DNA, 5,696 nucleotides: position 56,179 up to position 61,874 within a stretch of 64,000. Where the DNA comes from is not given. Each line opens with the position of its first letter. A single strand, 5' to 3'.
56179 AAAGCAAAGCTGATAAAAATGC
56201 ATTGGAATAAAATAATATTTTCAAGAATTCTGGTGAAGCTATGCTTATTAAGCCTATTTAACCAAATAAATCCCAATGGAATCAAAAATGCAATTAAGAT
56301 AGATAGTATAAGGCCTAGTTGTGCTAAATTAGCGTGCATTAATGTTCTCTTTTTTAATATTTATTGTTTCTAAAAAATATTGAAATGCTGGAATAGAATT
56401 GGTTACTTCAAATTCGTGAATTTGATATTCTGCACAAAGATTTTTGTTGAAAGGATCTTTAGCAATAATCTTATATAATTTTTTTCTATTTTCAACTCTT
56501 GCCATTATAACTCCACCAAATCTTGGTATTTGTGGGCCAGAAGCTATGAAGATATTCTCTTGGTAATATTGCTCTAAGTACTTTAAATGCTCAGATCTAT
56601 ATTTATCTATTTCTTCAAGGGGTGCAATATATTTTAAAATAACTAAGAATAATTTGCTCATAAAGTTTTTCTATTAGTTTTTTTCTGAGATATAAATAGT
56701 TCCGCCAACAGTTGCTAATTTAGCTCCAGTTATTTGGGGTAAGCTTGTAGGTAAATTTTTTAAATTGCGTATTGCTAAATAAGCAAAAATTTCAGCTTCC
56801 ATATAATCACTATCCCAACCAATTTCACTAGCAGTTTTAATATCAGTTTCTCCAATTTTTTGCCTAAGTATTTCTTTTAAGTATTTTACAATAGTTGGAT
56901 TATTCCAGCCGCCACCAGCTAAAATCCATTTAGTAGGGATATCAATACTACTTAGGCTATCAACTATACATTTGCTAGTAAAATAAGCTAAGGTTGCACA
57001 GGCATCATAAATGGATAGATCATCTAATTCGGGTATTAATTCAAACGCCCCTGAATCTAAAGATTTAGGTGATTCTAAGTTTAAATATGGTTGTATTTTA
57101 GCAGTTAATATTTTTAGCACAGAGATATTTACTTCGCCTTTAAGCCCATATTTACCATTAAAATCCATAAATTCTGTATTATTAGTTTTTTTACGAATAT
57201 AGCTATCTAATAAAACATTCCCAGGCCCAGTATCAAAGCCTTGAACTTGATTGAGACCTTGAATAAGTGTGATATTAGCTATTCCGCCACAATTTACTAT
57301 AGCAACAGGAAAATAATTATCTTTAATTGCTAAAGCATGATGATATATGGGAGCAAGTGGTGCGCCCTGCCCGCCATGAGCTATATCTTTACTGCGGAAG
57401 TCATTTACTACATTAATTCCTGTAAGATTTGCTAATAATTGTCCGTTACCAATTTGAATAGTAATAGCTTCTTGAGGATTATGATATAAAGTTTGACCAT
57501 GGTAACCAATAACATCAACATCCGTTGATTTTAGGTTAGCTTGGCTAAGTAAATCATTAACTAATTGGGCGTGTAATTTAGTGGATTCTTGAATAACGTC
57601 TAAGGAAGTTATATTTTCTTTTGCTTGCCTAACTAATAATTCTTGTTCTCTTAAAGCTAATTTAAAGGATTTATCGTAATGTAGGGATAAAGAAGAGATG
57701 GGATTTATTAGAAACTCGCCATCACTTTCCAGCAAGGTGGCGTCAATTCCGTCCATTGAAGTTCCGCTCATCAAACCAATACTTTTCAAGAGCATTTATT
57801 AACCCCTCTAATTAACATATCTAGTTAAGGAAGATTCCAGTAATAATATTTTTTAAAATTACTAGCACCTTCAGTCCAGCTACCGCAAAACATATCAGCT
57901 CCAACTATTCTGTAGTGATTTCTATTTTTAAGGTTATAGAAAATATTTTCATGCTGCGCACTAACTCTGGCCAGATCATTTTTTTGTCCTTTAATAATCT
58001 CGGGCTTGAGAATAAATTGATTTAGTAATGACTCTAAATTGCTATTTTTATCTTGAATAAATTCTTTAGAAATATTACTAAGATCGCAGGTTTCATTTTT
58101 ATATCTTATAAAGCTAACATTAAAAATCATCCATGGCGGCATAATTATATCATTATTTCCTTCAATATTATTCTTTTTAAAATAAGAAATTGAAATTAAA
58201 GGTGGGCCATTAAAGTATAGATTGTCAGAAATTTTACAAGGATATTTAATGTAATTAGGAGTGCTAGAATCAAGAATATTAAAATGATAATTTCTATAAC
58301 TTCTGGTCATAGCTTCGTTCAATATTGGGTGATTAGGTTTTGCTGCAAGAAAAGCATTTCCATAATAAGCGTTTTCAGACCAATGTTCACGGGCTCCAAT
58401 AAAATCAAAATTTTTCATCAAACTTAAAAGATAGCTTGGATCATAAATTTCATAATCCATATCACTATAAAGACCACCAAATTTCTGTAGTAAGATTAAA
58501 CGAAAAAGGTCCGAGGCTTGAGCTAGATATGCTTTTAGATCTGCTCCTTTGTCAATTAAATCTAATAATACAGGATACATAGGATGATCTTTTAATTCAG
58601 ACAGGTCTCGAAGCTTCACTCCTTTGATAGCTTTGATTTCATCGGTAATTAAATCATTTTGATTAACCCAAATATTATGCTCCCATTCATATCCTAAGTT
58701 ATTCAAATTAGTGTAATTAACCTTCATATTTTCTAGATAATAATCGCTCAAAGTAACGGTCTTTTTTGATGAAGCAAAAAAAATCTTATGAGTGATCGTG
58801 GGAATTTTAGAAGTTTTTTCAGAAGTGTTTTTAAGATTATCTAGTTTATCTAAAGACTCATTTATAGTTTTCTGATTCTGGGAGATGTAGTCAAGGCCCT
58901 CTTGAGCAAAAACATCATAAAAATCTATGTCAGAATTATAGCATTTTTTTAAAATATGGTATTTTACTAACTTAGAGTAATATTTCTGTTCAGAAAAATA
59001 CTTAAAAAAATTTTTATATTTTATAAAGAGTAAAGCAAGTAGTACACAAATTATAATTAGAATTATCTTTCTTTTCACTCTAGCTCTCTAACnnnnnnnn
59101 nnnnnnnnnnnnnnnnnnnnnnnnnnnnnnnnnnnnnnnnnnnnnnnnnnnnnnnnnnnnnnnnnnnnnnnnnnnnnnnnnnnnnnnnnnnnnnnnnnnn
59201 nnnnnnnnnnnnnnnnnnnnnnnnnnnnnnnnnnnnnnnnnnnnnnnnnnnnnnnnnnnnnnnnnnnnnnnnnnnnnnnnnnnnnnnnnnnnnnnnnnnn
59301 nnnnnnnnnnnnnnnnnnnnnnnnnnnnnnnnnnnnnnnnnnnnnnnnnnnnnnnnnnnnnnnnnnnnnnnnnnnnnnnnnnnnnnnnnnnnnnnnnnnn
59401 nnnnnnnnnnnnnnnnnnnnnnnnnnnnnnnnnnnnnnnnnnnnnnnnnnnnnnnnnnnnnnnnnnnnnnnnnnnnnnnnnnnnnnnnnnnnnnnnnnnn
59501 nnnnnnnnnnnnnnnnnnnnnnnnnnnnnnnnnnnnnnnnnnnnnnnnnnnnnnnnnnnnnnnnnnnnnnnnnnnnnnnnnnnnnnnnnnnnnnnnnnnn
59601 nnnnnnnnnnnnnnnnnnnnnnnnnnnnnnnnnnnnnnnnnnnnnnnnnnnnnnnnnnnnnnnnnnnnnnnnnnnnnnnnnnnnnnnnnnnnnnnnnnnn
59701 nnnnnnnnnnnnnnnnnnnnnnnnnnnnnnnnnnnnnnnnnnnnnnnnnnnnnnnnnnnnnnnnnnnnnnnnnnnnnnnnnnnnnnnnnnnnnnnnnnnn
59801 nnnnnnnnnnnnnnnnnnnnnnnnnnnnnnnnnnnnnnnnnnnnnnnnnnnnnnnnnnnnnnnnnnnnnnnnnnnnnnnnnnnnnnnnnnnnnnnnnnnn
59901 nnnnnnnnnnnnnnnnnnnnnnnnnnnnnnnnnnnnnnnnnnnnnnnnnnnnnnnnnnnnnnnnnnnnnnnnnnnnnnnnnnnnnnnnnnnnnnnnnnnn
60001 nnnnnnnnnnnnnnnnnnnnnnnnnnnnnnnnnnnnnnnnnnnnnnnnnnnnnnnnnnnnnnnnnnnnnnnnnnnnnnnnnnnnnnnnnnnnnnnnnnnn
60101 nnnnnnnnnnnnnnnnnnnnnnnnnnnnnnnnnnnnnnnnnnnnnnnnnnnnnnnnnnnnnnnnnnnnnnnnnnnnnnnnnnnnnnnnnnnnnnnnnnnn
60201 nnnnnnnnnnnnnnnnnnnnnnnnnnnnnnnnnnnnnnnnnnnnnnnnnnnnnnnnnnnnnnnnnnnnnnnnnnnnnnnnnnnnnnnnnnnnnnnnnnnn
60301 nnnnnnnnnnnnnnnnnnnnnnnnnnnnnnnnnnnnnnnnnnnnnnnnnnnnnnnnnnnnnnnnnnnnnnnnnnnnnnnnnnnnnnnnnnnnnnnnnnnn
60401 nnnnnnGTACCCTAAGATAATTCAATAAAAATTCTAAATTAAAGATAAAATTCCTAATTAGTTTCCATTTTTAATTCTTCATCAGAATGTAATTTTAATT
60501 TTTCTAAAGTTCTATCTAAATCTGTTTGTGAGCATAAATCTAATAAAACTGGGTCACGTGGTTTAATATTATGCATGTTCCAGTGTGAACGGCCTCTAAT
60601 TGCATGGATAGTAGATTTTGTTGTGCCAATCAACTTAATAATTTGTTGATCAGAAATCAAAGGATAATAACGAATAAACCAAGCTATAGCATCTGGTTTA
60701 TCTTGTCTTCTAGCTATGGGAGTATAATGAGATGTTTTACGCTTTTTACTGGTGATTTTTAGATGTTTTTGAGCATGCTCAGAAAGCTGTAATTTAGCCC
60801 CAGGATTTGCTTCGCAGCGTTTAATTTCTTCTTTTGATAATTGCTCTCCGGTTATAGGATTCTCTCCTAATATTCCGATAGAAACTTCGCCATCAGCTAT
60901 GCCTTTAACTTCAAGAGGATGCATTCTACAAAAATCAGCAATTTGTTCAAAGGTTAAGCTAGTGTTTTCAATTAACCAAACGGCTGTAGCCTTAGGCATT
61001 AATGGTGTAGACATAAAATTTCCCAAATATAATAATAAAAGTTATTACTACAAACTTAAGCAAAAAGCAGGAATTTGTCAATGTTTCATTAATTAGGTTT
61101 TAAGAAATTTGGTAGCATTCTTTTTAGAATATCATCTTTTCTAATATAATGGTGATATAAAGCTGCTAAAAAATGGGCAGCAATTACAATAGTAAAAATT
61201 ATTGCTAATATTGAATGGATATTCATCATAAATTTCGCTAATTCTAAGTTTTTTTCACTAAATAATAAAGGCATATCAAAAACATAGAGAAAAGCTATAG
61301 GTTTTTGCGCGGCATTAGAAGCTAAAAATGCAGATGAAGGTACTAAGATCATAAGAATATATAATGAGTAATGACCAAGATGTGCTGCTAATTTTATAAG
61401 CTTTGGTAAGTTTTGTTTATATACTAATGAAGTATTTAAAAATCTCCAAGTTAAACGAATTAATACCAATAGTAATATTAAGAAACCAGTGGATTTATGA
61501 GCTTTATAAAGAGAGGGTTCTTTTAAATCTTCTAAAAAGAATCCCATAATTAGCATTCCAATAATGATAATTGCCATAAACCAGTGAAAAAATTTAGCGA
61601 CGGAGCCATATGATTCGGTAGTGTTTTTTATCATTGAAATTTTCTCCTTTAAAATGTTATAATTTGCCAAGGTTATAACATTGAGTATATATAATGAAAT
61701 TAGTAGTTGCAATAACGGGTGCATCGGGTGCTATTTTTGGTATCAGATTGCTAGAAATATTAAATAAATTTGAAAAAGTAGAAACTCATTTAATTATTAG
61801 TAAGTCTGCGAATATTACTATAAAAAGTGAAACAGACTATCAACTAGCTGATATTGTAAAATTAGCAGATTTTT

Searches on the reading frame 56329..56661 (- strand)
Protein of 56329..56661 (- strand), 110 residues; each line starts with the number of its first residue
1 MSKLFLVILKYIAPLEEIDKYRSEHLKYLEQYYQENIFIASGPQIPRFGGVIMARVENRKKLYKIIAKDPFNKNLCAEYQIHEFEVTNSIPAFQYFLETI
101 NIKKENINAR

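Call 24: search_protein_families(library=pfam, proteins=[window:56329-56661:-], max_evalue=0.001)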
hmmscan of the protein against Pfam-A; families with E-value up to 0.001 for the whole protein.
window:56329-56661:- (110 aa): 1 family
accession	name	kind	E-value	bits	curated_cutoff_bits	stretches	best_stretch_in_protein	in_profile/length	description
PF03795.20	YCII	-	3.6e-13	50.2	24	1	6-84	3-94/95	YCII-related domain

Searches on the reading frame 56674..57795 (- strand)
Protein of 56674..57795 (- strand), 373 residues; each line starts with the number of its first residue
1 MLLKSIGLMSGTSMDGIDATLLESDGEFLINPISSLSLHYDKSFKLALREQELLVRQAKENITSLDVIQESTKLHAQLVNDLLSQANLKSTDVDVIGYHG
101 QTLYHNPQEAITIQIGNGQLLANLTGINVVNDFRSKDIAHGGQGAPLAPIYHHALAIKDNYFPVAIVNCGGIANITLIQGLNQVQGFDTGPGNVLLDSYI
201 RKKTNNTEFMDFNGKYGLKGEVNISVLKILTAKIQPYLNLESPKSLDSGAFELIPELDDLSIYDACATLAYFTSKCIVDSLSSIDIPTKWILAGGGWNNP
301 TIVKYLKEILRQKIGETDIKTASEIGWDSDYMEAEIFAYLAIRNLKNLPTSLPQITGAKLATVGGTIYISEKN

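Call 24: search_protein_families(library=pfam, proteins=[window:56674-57795:-], max_evalue=0.001)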
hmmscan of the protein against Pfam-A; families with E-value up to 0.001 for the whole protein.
window:56674-57795:- (373 aa): 1 family
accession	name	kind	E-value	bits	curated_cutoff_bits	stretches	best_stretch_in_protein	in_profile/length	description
PF03702.20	AnmK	-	2.5e-86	290.5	24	1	5-368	3-365/367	Anhydro-N-acetylmuramic acid kinase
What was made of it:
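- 56674..57795 (-): anmK, 29 nt downstream on the same strand; the GT-GT-anmK order is kept in one distant relative. PF03702 (call 24).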

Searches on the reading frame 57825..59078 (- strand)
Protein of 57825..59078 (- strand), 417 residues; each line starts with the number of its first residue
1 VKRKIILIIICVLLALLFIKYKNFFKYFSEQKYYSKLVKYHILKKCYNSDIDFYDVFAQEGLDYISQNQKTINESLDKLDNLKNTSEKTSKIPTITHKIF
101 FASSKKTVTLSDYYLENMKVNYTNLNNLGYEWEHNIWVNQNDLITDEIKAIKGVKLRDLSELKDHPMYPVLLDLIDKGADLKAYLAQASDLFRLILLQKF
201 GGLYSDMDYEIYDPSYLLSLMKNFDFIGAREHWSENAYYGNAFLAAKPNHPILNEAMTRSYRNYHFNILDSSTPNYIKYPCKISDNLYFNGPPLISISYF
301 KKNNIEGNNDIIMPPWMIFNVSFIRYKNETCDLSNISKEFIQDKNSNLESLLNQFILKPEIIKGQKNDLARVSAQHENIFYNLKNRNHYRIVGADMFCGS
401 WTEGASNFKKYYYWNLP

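Call 3: search_protein_families(library=pfam, proteins=[window:57825-59078:-], max_evalue=1)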
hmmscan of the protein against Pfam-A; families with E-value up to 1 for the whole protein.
window:57825-59078:- (417 aa): 2 families
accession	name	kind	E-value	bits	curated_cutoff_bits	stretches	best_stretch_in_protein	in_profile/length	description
PF04488.21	Gly_transf_sug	-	6.7e-08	33.6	23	1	122-212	8-80/93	Glycosyltransferase sugar-binding region containing DXD motif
PF12919.13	TcdA_TcdB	-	0.00046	20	23.6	1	146-209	132-194/382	TcdA/TcdB catalytic glycosyltransferase domain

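Call 4: search_protein_families(library=ncbifam, proteins=[window:57825-59078:-], max_evalue=1)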
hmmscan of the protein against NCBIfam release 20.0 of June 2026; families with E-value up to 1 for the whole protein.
window:57825-59078:- (417 aa): 1 family
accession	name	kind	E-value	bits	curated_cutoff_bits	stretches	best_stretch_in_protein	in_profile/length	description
NF041595.1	dap_A_syn_DdaF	equivalog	0.024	13.4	840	1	65-198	46-186/424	dapdiamide A synthase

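Call 7: search_solved_structures(query=A1, max_evalue=1, show_alignments=2)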
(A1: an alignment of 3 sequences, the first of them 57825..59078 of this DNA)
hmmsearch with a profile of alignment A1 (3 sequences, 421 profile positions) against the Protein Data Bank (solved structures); distinct sequences matched with E-value up to 1: 4.
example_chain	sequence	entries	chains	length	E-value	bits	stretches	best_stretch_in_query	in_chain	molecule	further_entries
6rtg_A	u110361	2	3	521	9e-06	27.9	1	173-213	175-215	RTX toxin and Ca2+-binding protein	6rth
8ovs_AAA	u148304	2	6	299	2.1e-05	26.7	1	186-270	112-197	YeGT glycosyltransferase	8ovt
4mix_A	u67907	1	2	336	7.2e-05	24.9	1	186-269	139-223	Putative insecticidal toxin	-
7ju4_2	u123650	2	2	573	0.29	13.1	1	319-372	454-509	Dynein regulatory complex subunit 2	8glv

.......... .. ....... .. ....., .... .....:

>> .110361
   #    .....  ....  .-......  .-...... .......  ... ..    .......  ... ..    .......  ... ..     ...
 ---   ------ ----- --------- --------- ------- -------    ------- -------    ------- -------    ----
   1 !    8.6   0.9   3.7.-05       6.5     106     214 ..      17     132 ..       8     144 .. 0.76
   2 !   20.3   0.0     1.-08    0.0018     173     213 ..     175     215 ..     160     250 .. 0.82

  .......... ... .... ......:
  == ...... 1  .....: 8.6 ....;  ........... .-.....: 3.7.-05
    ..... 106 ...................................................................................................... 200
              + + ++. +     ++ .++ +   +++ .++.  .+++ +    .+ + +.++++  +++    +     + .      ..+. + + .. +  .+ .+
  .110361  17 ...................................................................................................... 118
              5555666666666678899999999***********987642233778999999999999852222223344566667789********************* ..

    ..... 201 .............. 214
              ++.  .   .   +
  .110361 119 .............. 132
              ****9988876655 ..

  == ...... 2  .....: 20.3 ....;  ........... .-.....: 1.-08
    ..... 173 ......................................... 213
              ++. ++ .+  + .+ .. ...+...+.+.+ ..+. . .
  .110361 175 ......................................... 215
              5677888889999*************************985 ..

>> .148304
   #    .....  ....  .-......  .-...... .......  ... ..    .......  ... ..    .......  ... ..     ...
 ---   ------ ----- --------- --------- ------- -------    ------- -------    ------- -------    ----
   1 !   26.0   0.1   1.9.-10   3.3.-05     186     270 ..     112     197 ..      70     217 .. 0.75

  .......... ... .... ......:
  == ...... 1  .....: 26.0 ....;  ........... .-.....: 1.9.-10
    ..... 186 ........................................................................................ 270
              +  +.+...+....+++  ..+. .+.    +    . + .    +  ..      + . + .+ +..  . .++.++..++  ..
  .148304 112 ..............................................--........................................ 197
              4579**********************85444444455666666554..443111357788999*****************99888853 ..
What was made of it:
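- A profile hits the YGT, YeGT and PaTox glycosyltransferase domains across the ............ region (call 7).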

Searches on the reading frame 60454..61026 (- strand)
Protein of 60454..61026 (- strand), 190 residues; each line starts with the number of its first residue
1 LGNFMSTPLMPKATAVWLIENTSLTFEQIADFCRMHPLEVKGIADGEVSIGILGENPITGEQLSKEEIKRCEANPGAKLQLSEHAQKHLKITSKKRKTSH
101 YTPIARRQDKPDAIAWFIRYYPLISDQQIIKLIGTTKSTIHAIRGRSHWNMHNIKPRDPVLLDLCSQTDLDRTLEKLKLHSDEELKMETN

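Call 24: search_protein_families(library=pfam, proteins=[window:60454-61026:-], max_evalue=0.001)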
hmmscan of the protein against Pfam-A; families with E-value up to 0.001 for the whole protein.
window:60454-61026:- (190 aa): 1 family
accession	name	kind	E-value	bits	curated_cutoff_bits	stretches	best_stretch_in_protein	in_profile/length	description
PF06242.16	TrcR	-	1.7e-58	197.1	22.2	1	38-177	1-137/139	Transcriptional cell cycle regulator TrcR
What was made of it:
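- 60454..61026 (-): trcR (PF06242, formerly DUF1013), 47 nt upstream on the same strand. Call 24.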

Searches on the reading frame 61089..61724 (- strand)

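Call 24: search_protein_families(library=pfam, proteins=[window:61089-61724:-], max_evalue=0.001)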
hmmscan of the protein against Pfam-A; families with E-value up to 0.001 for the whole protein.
window:61089-61724:- (211 aa): 1 family
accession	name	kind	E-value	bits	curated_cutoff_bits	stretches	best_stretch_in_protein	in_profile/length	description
PF01292.26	Ni_hydr_CYTB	-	2.4e-26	93.1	30.1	1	39-205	2-178/179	Prokaryotic cytochrome b561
